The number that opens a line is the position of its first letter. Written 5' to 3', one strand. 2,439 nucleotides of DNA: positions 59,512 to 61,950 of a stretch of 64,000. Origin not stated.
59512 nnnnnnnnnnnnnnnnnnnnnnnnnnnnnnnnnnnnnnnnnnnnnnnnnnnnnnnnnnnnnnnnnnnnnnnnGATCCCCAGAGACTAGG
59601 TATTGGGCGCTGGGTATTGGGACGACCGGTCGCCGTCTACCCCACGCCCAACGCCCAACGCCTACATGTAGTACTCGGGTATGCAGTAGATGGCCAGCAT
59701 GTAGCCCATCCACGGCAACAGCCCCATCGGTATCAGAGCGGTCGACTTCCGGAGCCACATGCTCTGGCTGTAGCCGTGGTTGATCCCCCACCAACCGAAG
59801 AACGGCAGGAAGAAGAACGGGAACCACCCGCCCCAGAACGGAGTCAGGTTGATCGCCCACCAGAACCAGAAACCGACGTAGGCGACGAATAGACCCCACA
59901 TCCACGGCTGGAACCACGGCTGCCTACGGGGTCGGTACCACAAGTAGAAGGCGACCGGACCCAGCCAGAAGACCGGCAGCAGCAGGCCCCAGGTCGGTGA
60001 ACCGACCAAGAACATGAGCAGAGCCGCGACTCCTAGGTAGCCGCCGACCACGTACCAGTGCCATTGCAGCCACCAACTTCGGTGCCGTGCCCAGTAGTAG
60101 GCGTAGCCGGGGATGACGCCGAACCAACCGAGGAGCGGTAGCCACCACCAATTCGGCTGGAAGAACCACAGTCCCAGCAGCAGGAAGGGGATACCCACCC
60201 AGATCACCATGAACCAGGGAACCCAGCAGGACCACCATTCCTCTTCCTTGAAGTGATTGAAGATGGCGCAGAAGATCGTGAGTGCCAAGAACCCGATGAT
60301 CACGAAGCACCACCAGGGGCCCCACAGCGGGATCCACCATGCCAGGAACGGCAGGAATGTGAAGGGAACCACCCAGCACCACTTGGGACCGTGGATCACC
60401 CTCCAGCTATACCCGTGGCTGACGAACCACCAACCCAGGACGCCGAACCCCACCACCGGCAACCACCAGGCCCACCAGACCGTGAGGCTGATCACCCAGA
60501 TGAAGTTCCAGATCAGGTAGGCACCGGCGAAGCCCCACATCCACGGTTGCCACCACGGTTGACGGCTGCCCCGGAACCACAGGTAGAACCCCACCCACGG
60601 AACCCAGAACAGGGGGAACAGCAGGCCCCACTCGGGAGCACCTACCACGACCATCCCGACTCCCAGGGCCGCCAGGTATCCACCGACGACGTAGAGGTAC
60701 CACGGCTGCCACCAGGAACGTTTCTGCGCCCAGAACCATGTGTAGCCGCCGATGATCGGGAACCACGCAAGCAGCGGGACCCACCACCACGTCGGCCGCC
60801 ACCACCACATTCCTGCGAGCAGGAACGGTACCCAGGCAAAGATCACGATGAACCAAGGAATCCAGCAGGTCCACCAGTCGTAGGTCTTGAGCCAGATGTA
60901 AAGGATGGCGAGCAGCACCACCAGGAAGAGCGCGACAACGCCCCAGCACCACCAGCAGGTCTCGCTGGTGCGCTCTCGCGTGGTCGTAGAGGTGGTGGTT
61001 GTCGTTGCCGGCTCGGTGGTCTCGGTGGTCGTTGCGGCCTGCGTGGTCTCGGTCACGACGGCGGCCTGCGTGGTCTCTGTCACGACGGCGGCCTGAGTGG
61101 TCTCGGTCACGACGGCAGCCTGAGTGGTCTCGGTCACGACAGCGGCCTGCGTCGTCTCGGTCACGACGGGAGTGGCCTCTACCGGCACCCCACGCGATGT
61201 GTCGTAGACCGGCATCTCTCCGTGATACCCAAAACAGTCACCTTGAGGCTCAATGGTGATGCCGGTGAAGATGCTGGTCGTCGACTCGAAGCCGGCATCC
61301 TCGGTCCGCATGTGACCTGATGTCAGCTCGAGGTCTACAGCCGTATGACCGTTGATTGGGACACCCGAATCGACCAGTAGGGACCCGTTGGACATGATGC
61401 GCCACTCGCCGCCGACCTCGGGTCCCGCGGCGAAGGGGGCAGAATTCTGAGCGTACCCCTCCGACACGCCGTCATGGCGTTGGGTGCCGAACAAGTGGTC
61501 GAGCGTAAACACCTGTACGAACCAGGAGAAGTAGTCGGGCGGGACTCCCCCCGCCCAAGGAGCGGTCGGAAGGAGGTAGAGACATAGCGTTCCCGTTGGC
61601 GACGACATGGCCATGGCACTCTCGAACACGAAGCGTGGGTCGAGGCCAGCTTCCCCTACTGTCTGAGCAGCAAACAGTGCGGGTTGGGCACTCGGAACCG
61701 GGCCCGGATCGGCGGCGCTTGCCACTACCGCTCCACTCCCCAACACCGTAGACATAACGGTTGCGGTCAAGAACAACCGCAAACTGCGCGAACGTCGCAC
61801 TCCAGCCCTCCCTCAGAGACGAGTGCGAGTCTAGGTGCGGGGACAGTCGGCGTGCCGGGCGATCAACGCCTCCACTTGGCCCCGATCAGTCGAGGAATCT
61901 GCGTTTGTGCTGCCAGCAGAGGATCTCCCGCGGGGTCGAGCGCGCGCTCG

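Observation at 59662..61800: Exceptionally tryptophan-rich, internally duplicated polytopic membrane protein with a VNTR linker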

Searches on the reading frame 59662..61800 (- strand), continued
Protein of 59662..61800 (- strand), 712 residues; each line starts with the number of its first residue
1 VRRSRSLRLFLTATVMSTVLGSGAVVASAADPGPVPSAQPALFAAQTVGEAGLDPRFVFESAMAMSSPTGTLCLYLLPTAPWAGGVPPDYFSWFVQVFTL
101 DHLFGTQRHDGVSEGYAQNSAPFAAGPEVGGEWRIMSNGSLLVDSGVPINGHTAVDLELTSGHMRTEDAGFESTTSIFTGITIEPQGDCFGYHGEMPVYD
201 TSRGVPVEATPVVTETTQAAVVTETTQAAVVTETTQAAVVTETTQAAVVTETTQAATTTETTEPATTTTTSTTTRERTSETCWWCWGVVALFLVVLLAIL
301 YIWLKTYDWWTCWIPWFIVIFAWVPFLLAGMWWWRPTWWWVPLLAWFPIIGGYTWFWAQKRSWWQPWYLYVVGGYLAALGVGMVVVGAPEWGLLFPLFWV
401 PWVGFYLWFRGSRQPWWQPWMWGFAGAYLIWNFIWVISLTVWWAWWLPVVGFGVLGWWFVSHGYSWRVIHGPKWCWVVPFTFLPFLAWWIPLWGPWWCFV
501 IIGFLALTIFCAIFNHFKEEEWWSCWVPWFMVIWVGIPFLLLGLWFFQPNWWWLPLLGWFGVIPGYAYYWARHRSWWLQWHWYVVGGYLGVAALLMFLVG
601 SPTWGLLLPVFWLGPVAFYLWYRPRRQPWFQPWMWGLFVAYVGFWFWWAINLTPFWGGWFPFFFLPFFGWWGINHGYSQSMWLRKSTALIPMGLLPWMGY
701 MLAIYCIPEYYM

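Call 47: search_protein_families(library=pfam, proteins=[P0002, P0005, P0009], max_evalue=0.1)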
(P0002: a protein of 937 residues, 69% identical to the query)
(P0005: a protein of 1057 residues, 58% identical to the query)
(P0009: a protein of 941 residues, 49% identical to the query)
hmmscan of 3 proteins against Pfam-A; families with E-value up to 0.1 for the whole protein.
P0002 (937 aa): 0 families

P0005 (1057 aa): 0 families

P0009 (941 aa): 0 families

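Call 58: fold_search(model_id=the predicted structure, library=pdb)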
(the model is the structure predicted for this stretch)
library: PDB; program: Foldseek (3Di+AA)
matches with E <= 10: 922; with E <= 0.001: 0
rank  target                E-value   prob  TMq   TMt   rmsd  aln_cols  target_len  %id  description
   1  5m30_F                2.7e-02  0.93  0.11  0.44   6.7       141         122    8  Structure of TssK from T6SS EAEC in complex with nanobody nb18 (released 2017-06-21)
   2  4x7c_C                3.5e-02  0.97  0.12  0.49   6.2       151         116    9  Crystal structure of Saga-2006 GII.4 P domain in complex with Nano-85 (released 2014-12-31)
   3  8tkc_G                3.7e-02  0.90  0.12  0.44   6.4       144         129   10  CRYO-EM STRUCTURE OF HIV-1 BG505DS-SOSIP.664 ENV TRIMER BOUND TO DJ85-b.01 FAB (released 2024-08-28)
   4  8tl4_G                3.9e-02  0.84  0.11  0.43   6.6       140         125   16  CRYO-EM STRUCTURE OF HIV-1 BG505DS-SOSIP.664 ENV TRIMER BOUND TO DJ85-e.01 FAB (released 2024-08-28)
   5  9ma5_A                4.1e-02  0.75  0.10  0.19  14.2       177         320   11  CryoEM structure of a transmembrane protein (released 2026-03-18)
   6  8tl2_G                6.2e-02  0.44  0.11  0.33   7.3       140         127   15  CRYO-EM STRUCTURE OF HIV-1 BG505DS-SOSIP.664 ENV TRIMER BOUND TO DJ85-c.01 FAB (released 2024-08-28)
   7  5feh_F                6.2e-02  0.38  0.09  0.21  12.5       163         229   14  Crystal structure of PCT64_35B, a broadly neutralizing anti-HIV antibody (released 2017-08-16)
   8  7zkz_C                6.5e-02  0.93  0.12  0.47   5.7       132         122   10  Crystal structure of cystinosin from Arabidopsis thaliana bound to two nanobodies (released 2022-08-31)
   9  7nqa_C                6.5e-02  0.91  0.12  0.45   6.6       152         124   10  Crystal structure of Nucleoporin-98 nanobody MS98-6 complex solved at 2.2A resolution (released 2021-07-21)
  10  7m1h_E                6.8e-02  0.90  0.12  0.46   5.5       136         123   10  Crystal structure of LC/A-JPU-C10-JPU-D12-JPU-B8-JPU-G3-ciA-F12-ciA-D12 (released 2021-12-22)
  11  7bam_A                7.2e-02  0.38  0.09  0.04  17.1       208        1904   10  human Teneurin4 WT C2 (released 2021-12-01)
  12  7xl0_A                7.9e-02  0.93  0.12  0.50   5.2       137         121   10  Crystal structure of Vobarilizumab at 1.70 Angstrom (released 2022-11-09)
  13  4uta_I                7.9e-02  0.82  0.11  0.30   6.3       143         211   11  Crystal structure of dengue 2 virus envelope glycoprotein in complex with the Fab fragment of the broadly neutralizing (released 2015-01-28)
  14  7yag_C                8.2e-02  0.82  0.11  0.43   5.9       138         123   10  CryoEM structure of SPCA1a in E1-Ca-AMPPCP state subclass 1 (released 2023-03-22)
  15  9dlf_B                8.2e-02  0.80  0.11  0.42   6.5       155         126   11  Arabinosyltransferase AftB in complex with Fab_B3 (released 2025-06-25)
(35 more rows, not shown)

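Call 69: search_protein_families(library=pfam, proteins=[L007:8067-9359:+, L009:5383-5937:+, L004:6098-6286:+], max_evalue=0.01)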
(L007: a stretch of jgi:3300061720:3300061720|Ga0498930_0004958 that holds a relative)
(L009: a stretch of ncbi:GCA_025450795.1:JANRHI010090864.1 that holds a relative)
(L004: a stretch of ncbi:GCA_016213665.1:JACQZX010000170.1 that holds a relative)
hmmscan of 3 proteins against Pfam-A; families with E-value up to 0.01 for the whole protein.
L007:8067-9359:+ (430 aa): 1 family
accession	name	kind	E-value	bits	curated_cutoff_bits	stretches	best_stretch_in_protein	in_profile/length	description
PF00144.29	Beta-lactamase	-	1.9e-67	228.2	27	1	58-413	10-315/329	Beta-lactamase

L009:5383-5937:+ (184 aa): 0 families

L004:6098-6286:+ (62 aa): 0 families

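Call 86: list_cluster_members(proteins=[window:59665-61800:-, window:57739-59583:-])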
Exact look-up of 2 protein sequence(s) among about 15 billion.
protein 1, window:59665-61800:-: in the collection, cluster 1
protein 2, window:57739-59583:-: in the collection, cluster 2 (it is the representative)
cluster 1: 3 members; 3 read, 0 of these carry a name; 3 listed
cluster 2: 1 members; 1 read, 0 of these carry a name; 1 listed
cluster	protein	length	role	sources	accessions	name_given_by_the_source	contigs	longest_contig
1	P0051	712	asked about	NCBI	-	-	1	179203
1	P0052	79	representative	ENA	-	-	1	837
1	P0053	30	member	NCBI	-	-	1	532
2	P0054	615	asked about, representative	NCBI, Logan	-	-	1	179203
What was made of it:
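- Tried and rejected: Exact look-up found the window protein in the NCBI-derived part of the collection on a 179-kb contig, unnamed (call 86).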

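Call 87: find_encoding_contigs(protein=window:59662-61800:-, flank=1000, max_places=2)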
Protein window:59662-61800:- (712 aa): no gene with exactly this product is on record in the collection.

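Call 88: find_encoding_contigs(protein=P0051, flank=1000, max_places=2)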
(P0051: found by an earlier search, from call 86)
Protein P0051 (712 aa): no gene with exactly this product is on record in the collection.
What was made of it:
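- Tried and rejected: The contig could not be retrieved (calls 87, 88), so the source organism is inferred only from relatives.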

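Call 89: search_protein_families(library=padloc, proteins=[window:59665-61800:-], max_evalue=0.1)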
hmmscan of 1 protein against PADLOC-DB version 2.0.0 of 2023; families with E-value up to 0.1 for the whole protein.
window:59665-61800:- (712 aa): 0 families

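Call 90: search_protein_families(library=phrogs, proteins=[window:59665-61800:-], max_evalue=0.1)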
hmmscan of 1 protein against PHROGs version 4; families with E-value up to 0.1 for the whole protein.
window:59665-61800:- (712 aa): 0 families

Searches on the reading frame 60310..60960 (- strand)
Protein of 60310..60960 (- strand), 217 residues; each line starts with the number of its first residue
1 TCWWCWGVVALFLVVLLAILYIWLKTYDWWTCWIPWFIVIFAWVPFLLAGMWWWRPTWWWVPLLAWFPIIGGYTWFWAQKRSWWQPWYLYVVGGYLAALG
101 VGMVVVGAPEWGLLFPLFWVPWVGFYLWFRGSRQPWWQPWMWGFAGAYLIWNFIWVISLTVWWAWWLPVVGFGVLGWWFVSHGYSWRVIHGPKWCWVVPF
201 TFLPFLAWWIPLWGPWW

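Call 34: search_solved_structures(query=A2, max_evalue=10)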
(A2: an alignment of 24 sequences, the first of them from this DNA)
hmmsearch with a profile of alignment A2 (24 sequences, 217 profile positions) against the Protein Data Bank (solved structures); distinct sequences matched with E-value up to 10: 1.
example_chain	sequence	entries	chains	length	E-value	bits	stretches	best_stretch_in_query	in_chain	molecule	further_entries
4rfs_S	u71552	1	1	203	0.28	13.9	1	34-106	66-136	Substrate binding pritein S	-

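Call 39: search_protein_representatives(alignment_id=A2)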
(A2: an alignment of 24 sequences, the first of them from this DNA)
Query: 24 sequences, 217 profile positions. Proteins with E-value up to 0.001 (for the whole library): 27; up to 1e-10: 21; up to 1e-30: 13. The best 27 are listed.
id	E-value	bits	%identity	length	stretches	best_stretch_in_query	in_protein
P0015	2.3e-173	589.5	-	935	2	1-217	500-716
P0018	1.2e-163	557.8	-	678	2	1-217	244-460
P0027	4.4e-91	320.5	-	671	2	3-214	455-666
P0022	4.1e-83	294.5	-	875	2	1-217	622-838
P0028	1.3e-74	266.7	-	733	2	2-217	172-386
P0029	5.4e-67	241.8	-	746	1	3-217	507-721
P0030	3.9e-61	222.7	-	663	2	1-217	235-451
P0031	1.0e-58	214.7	-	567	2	2-217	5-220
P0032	3.7e-52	193.3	-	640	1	2-217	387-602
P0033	4.5e-40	153.8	-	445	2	3-214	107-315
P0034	4.4e-39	150.6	-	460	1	2-215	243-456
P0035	3.2e-35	138.0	-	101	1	117-213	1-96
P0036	5.5e-33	130.6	-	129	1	92-213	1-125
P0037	2.1e-21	92.8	-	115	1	117-202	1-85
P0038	1.9e-20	89.6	-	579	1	2-74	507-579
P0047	6.7e-08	48.6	-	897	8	181-210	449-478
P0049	2.5e-05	40.2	-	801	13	81-116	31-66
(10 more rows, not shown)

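Call 47: search_protein_families(library=pfam, proteins=[P0028, P0031, P0033, P0030, P0027], max_evalue=0.1)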
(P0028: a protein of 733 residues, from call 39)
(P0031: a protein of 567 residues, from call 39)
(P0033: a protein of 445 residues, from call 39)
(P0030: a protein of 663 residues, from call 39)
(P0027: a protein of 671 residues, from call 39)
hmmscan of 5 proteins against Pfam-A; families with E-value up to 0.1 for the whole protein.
P0028 (733 aa): 0 families

P0031 (567 aa): 0 families

P0033 (445 aa): 0 families

P0030 (663 aa): 0 families

P0027 (671 aa): 0 families

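Call 48: find_related_loci(query=A2, collection=genome_contigs, flank=8000)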
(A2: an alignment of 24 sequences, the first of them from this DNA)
Query A2 (217 aa) in genome_contigs; peptide patterns used: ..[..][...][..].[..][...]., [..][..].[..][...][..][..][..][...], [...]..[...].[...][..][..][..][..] (x = any residue, [..] = any of these).
518 stretches matched a pattern; 14 encode a relative of the query (tblastn E <= 1e-3); 13 distinct loci.
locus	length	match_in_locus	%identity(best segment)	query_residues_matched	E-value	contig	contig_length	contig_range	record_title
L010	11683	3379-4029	74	1-217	5e-97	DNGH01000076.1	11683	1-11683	MAG TPA_asm: Actinomycetota bacterium isolate UBA11373 contig_1297, whole genome shotgun sequence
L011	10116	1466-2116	72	1-217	2e-89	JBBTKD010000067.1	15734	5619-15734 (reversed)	MAG: Actinomycetota bacterium isolate H52-bin068_1 H52_bin068_1_000000000067, whole genome shotgun sequence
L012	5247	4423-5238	73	1-207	2e-87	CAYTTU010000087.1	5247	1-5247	MAG TPA_asm: uncultured Acidimicrobiia bacterium isolate binchicken_co31_379 genome assembly, contig: k141_5444599, whol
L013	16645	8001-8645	63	4-217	1e-84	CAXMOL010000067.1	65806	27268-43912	MAG: uncultured Kiloniellaceae bacterium isolate 07C-BC-St04_bin.20.orig genome assembly, contig: k141_2626682, whole ge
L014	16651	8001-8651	65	1-217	3e-80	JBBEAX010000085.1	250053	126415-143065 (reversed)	MAG: Acidimicrobiia bacterium isolate LejiaF_67_42 Lejia_F_64_length_250053_cov_23, whole genome shotgun sequence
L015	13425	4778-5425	65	2-217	2e-75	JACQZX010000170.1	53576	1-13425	MAG: Actinomycetota bacterium isolate NC_groundwater_1578_Pr3_B-0.1um_64_16 SR-2_scaffold_141_3880326, whole genome shot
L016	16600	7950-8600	70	1-217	6e-84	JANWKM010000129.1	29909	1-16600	MAG: Ilumatobacteraceae bacterium isolate CRAIB_MAG93 c_000000090866, whole genome shotgun sequence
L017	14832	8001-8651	66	1-217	1e-74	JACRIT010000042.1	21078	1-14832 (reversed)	MAG: Acidimicrobiia bacterium isolate NC_groundwater_1810_Pr3_B-0.1um_69_14 SR-2_scaffold_141_1235583, whole genome shot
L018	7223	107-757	64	1-217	7e-74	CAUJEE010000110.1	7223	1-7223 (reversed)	MAG: Actinomycetota bacterium isolate KLAP213 genome assembly, contig: KLAP213_43549, whole genome shotgun sequence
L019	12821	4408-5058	72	1-217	1e-84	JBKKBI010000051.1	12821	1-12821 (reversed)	MAG: Acidimicrobiia bacterium isolate swi_bin.353 S1Ck127_2657636_flag_0_multi_49.9614_len_12821, whole genome shotgun s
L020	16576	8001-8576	50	20-210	4e-38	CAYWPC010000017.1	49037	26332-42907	MAG TPA_asm: uncultured Acidimicrobiaceae bacterium isolate SRP216583_co2_129 genome assembly, contig: NODE_333_length_4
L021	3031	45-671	47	3-212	6e-34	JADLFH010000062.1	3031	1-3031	MAG: Microthrixaceae bacterium isolate SJ36 c_000000922828, whole genome shotgun sequence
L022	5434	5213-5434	65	1-74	2e-21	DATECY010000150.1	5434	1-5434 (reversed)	MAG TPA_asm: Acidimicrobiia bacterium isolate SMAG_U8284 k141_1363330, whole genome shotgun sequence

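Call 69: search_protein_families(library=pfam, proteins=[L013:6438-8720:+], max_evalue=0.01)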
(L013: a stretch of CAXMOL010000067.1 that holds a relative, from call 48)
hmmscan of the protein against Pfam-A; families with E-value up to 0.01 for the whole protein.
L013:6438-8720:+ (760 aa): 0 families

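Call 92: search_protein_families(library=pfam, alignment_id=A2, max_evalue=1)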
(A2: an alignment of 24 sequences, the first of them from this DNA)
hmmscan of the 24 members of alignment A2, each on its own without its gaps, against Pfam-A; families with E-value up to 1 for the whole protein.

A. member 1, seq(217 aa): 0 families

B. families by the number of members that match (of 24 scanned): 6 families
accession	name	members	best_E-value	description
PF15055.12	DMAC1_Dmo2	2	0.7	DMAC1/Dmo2-like domain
PF00957.27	Synaptobrevin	1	0.029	Synaptobrevin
PF01757.29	Acyl_transf_3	1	0.091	Acyltransferase domain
PF07694.17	5TM-5TMR_LYT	1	0.11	5TMR of 5TMR-LYT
PF20480.3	DUF6720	1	0.38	Family of unknown function (DUF6720)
PF18949.5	DUF5693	1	0.55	Family of unknown function (DUF5693)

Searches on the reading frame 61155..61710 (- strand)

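Call 35: search_solved_structures(query=window:61155-61710:-, max_evalue=10)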
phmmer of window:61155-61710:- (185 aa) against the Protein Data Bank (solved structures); distinct sequences matched with E-value up to 10: 0.

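Call 73: find_homologous_proteins(query=A3, max_evalue=0.001)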
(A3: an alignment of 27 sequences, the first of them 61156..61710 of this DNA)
Query A3 (27 sequences): 7393 candidates shared short words with the query, none scored E <= 0.001.
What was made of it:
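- Tried and rejected: A profile search with the ectodomain alignment A3 in the 5.8-billion-protein collection returned nothing, not even the known family members (call 73).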

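Call 82: predict_structure(alignment_id=A3)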
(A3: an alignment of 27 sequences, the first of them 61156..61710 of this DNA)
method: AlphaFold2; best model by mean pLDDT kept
length: 185 residues; sequences in the alignment: 27
mean_pLDDT: 87.6   pTM: 0.83
mean pLDDT of the five models: 87.6, 87.1, 85.7, 85.4, 84.6
residues with pLDDT >= 90: 132; 70-90: 30; 50-70: 4; < 50: 19
segments of 3 or more residues with pLDDT < 50: 1-19
pLDDT, mean of each block of 10 residues (from residue 1): 41 43 91 96 97 92 97 96 89 81 95 95 97 95 96 91 92 92 82
secondary structure, 60 per line:
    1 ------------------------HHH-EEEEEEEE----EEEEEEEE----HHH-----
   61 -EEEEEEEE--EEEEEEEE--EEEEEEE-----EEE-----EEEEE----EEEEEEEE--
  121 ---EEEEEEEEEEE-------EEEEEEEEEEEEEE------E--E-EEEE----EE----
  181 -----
elements in order: E29-36 E41-48 E62-69 E72-79 E82-88 E94-96 E102-106 E111-118 E124-134 E142-155 E167-170
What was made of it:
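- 61156..61713 (-): Membrane-proximal ectodomain, aa 30-215. An all-beta sandwich specific to the family (FSxYVQ, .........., DGALLF and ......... motifs in homologues). AF2 pLDDT 87.6, pTM 0.83 (call 82).
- Checked: It is followed by a confidently modelled beta-sandwich (pLDDT 87.6, call 82).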

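Call 93: search_protein_families(library=pfam, alignment_id=A3, max_evalue=1)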
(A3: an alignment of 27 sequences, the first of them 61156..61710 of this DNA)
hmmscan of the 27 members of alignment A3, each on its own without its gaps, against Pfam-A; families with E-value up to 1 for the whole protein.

A. member 1, window:61156-61710:- (185 aa): 0 families

B. families by the number of members that match (of 27 scanned): 2 families
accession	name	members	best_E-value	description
PF23374.1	Fn3_arc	1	0.021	Archaeal fibronectin-III type-like domain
PF05879.18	RHD3_GTPase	1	0.14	Root hair defective 3 GTP-binding protein (RHD3) GTPase domain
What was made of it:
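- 61156..61713 (-): No Pfam hit (call 93).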
